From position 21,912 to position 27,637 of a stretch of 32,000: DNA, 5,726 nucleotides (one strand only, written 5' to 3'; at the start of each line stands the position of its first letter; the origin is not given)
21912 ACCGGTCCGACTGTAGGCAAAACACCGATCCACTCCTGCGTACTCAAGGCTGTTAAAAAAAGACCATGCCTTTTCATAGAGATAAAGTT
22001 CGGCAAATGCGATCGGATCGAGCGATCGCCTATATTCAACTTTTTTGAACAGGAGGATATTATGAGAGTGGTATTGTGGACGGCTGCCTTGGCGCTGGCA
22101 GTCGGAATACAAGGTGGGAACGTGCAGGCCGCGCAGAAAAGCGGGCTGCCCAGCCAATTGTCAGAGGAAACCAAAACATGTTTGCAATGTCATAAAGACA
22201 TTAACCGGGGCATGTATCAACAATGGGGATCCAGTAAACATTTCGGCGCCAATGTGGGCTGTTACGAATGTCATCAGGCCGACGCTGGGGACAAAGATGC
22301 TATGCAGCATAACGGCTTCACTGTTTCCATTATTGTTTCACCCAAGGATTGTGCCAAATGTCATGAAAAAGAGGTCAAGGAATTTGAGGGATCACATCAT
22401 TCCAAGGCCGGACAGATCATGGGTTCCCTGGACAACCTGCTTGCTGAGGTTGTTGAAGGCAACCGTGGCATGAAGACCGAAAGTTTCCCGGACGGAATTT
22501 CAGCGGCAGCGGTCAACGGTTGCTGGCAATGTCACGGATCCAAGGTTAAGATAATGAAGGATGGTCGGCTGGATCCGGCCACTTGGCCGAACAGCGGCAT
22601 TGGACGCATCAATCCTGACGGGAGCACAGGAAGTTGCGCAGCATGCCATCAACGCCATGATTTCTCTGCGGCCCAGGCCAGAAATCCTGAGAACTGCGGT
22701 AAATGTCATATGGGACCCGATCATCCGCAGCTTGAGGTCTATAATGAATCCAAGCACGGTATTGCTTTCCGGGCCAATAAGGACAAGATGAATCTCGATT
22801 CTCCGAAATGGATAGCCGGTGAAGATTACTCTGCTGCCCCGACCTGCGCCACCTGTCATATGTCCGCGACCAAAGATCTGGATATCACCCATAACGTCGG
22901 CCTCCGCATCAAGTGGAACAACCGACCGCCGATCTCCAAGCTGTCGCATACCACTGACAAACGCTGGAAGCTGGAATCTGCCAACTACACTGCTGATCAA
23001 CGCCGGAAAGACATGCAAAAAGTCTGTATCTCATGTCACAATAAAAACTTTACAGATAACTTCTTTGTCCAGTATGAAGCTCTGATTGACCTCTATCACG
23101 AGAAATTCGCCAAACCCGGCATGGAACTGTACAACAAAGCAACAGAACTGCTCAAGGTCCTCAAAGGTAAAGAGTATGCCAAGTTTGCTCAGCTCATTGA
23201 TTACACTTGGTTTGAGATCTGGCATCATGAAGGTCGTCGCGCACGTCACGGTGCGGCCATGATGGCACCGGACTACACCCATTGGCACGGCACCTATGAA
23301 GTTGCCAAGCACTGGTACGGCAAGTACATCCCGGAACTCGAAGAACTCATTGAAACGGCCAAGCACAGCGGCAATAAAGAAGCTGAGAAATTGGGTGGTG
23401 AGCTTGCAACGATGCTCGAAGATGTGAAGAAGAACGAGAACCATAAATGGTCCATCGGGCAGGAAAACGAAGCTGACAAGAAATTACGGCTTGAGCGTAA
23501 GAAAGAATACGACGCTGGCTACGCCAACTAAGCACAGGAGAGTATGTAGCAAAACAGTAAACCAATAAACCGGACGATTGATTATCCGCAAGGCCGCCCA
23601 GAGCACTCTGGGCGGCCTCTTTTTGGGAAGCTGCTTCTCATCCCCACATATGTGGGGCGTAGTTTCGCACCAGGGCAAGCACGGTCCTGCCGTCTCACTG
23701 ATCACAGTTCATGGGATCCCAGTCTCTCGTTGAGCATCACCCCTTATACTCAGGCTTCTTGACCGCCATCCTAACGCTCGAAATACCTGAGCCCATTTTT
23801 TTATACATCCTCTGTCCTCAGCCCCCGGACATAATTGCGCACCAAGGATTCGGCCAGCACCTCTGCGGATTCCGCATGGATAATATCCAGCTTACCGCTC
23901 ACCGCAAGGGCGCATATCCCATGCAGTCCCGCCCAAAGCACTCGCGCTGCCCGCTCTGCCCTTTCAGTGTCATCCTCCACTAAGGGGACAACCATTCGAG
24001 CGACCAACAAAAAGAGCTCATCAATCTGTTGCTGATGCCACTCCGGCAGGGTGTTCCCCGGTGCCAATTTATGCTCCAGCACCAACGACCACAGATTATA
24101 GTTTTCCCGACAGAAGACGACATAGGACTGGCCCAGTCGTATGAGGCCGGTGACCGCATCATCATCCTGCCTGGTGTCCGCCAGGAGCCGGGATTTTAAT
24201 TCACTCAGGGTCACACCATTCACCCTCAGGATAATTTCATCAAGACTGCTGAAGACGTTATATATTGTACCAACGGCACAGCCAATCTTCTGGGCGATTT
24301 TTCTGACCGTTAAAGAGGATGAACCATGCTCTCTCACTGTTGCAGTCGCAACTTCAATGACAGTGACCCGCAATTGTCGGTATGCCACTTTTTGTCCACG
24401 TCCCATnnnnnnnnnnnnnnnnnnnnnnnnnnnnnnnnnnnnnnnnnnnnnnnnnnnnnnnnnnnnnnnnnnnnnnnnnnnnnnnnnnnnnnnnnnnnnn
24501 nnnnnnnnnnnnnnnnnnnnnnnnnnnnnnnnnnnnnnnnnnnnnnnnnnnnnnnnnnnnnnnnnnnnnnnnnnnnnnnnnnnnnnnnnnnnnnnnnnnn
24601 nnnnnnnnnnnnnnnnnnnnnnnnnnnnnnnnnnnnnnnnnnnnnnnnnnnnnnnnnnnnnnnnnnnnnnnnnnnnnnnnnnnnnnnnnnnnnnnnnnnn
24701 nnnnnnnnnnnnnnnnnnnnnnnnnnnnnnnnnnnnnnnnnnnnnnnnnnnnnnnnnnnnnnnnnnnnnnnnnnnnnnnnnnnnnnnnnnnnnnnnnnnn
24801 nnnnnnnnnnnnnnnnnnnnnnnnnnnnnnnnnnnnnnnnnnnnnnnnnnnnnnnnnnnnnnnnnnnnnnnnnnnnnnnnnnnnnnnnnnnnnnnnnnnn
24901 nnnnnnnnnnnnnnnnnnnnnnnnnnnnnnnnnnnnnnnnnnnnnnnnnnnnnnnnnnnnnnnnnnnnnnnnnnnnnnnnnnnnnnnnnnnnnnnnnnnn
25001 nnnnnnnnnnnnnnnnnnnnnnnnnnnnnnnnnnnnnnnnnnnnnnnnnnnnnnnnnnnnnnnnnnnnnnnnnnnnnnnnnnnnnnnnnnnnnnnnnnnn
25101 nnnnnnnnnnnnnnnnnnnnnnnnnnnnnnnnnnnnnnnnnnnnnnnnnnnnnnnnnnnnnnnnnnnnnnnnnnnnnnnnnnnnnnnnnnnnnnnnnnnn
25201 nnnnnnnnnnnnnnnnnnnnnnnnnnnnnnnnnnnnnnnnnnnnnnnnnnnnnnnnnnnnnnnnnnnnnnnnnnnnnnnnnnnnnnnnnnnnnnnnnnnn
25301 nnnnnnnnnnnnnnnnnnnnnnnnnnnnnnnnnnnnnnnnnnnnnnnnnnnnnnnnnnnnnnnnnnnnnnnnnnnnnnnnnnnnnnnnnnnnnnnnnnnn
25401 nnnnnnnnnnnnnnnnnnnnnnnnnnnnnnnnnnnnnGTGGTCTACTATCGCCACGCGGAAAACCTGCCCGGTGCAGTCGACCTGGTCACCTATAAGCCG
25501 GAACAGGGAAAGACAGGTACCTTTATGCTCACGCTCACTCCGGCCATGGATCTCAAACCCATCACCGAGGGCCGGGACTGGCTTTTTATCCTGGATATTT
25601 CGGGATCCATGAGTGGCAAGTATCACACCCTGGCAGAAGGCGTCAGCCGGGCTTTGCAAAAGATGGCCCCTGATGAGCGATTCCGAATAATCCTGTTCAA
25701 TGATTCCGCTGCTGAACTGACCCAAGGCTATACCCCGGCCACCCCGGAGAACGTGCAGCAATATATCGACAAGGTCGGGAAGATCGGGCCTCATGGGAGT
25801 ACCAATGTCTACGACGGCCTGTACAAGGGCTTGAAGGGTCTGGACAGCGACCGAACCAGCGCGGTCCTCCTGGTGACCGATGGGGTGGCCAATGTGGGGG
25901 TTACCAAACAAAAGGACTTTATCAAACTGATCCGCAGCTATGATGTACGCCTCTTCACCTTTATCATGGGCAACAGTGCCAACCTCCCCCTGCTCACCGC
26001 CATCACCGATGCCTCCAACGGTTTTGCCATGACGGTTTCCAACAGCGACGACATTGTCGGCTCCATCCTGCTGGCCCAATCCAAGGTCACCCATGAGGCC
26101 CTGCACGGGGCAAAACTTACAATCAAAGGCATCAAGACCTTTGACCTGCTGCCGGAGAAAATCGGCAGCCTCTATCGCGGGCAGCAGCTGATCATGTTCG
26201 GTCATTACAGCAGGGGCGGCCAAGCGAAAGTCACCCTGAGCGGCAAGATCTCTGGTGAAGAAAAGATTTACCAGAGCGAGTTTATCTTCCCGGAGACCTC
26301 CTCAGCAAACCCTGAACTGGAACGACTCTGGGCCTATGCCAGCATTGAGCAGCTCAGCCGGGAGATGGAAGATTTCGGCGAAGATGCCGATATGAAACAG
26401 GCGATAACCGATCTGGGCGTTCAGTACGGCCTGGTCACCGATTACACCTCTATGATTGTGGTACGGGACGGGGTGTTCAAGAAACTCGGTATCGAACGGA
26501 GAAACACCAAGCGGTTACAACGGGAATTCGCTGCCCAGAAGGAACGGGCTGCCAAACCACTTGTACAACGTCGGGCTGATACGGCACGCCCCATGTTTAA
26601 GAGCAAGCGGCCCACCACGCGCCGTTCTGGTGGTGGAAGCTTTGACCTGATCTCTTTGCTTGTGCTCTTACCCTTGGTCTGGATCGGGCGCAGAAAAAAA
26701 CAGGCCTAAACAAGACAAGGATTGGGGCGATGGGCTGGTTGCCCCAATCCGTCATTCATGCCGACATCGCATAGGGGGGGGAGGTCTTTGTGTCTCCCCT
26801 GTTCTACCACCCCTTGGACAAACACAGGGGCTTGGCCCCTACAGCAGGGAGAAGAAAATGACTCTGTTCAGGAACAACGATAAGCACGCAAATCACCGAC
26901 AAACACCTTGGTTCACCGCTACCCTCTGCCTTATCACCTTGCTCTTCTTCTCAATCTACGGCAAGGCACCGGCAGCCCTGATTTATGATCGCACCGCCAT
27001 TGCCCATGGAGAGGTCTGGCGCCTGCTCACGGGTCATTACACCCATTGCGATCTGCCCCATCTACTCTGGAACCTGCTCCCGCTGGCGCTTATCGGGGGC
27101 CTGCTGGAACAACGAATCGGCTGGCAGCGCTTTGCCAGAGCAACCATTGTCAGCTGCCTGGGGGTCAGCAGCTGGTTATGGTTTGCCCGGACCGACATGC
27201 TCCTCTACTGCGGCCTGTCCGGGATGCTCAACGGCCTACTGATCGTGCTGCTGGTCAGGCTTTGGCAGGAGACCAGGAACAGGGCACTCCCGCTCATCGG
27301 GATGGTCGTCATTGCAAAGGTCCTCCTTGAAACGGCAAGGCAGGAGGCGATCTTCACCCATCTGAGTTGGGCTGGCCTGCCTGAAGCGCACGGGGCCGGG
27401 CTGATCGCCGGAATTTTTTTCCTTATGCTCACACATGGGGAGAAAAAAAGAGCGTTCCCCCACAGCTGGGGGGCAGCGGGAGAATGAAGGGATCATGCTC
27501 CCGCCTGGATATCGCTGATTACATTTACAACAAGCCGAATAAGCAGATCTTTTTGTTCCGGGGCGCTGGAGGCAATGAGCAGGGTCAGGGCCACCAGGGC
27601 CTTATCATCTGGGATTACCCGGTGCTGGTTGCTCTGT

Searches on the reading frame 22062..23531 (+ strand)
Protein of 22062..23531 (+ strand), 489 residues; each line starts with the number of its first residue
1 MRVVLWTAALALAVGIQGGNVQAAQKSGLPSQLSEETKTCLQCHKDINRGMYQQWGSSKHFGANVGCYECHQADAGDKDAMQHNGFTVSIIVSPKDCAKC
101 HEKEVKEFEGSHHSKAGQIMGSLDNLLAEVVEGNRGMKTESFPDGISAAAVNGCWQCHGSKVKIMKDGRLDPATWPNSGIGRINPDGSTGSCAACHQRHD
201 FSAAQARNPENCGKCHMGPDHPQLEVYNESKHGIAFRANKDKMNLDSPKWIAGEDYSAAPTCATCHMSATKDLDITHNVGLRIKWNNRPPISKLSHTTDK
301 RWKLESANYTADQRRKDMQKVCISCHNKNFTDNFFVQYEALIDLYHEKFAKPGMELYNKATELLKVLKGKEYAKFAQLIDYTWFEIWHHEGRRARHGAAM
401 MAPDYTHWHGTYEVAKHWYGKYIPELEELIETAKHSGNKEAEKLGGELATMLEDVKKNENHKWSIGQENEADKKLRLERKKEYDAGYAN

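Call 32: search_protein_families(library=pfam, proteins=[window:22062-23531:+], max_evalue=0.001)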
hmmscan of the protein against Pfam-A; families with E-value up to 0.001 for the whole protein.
window:22062-23531:+ (489 aa): 7 families
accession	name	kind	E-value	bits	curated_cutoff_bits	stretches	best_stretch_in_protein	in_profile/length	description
PF13447.11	Multi-haem_cyto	-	3.7e-27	95.7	21.9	1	191-335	97-231/269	Seven times multi-haem cytochrome CxxCH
PF13435.11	Cytochrome_C554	-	1.2e-11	45.8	20.8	1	212-271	2-60/84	Cytochrome c554 and c-prime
PF14522.11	Cytochrome_C7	-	4.1e-11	43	24.8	1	149-216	10-66/67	Cytochrome c7 and related cytochrome c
PF22113.1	Mtrc-MtrF_II-IV_dom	-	5e-09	36.3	30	1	34-200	25-167/176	Outer membrane cytochrome MtrC/MtrF-like, domains II/IV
PF09699.15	Paired_CXXCH_1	-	4.2e-07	30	20.6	0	189-217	6-37/41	Doubled CXXCH motif (Paired_CXXCH_1)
PF14537.11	Cytochrom_c3_2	-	3.8e-05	24.5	25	0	96-216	8-78/79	Cytochrome c3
PF22678.1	Cytochrom_c_NrfB-like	-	0.00071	20.5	27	0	29-81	25-74/89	Cytochrome c-type protein NrfB-like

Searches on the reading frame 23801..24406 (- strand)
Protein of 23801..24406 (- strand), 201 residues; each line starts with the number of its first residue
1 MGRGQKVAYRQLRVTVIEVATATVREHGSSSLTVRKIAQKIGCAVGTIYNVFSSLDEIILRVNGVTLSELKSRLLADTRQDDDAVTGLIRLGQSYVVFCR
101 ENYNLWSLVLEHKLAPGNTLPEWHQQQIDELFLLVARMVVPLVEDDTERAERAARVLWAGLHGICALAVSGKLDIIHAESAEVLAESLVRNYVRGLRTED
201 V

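Call 84: search_protein_families(library=pfam, proteins=[window:23801-24406:-], max_evalue=0.001)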
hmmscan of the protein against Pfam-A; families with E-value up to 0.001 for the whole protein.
window:23801-24406:- (201 aa): 2 families
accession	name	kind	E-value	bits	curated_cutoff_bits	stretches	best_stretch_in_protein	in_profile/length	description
PF13305.11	TetR_C_33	-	1.7e-12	48.3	26.8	1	89-190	2-101/103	Tetracyclin repressor-like, C-terminal domain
PF00440.29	TetR_N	-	1.2e-06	28.6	24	1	17-61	2-46/47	Bacterial regulatory proteins, tetR family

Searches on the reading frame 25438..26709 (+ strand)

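Call 84: search_protein_families(library=pfam, proteins=[window:25438-26709:+], max_evalue=0.001)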
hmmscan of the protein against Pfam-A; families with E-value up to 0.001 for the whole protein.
window:25438-26709:+ (423 aa): 4 families
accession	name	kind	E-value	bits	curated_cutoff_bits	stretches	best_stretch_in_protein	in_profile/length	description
PF00092.34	VWA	-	2.9e-11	44.3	23.8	1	49-205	3-167/174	von Willebrand factor type A domain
PF13768.12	VWA_3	-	4.7e-11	43.4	27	1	49-197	4-153/155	von Willebrand factor type A domain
PF05762.20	VWA_CoxE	-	4.1e-10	39.9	26.4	1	46-151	57-161/222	VWA domain containing CoxE-like protein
PF13519.12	VWA_2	-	1.2e-08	36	27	1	49-149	2-106/107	von Willebrand factor type A domain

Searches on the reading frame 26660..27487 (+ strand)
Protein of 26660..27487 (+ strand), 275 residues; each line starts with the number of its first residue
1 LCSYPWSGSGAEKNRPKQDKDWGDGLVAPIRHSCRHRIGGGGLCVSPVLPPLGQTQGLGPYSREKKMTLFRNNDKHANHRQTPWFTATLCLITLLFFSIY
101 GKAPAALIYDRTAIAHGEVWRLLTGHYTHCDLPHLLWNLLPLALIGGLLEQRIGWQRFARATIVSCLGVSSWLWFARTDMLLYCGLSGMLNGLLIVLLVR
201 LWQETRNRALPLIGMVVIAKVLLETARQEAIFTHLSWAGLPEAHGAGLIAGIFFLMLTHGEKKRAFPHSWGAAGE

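Call 84: search_protein_families(library=pfam, proteins=[window:26660-27487:+], max_evalue=0.001)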
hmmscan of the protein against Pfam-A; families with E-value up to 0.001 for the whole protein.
window:26660-27487:+ (275 aa): 1 family
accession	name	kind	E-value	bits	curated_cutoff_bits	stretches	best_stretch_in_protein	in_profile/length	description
PF01694.28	Rhomboid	-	1.3e-15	58.3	22.6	1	117-258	2-140/143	Rhomboid domain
